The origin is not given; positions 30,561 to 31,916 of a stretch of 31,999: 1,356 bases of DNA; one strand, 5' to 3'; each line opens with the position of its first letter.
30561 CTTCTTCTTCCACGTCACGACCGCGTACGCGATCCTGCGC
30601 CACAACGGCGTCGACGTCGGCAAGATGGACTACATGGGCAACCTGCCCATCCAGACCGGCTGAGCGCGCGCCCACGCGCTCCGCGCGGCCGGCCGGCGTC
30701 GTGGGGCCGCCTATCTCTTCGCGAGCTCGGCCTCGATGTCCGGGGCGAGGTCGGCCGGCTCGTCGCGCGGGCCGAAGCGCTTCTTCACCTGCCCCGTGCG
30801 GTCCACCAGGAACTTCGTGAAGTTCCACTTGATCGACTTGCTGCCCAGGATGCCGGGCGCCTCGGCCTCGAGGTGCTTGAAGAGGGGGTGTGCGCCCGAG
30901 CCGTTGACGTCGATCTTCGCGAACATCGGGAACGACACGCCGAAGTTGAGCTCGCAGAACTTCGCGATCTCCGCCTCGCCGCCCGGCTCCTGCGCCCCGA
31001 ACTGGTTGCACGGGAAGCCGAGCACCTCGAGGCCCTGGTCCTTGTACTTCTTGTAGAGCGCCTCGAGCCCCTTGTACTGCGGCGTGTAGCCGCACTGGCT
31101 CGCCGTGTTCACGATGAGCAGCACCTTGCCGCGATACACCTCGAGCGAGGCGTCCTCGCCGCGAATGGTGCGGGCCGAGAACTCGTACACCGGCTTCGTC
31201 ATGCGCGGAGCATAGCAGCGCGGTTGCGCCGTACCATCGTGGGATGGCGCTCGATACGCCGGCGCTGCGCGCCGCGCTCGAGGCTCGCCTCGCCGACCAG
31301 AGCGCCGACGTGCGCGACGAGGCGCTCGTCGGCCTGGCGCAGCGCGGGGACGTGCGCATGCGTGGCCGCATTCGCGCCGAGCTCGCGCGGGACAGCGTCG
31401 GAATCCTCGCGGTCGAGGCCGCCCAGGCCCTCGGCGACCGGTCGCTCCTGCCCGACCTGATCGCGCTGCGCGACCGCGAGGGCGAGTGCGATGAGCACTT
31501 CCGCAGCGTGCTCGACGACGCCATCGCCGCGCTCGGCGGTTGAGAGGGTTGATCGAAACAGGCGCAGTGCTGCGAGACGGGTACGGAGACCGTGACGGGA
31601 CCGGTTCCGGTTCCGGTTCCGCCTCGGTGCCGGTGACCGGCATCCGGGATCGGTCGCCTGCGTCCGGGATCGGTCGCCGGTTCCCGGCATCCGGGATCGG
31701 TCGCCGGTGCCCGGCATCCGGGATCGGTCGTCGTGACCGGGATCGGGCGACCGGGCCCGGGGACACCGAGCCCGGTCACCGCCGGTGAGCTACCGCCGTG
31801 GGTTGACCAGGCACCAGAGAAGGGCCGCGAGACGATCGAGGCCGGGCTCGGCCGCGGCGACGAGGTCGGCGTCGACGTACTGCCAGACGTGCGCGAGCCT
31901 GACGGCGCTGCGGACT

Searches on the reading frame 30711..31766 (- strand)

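Call 64: search_protein_families(library=pfam, proteins=[window:30711-31766:-], max_evalue=0.00001)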
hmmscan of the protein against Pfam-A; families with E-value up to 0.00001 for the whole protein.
window:30711-31766:- (351 aa): 2 families
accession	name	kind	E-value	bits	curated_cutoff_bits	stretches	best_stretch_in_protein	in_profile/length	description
PF00255.25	GSHPx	-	3.7e-43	146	27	1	193-299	1-107/108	Glutathione peroxidase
PF00578.27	AhpC-TSA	-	6.4e-06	26.6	26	0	191-282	3-87/124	AhpC/TSA family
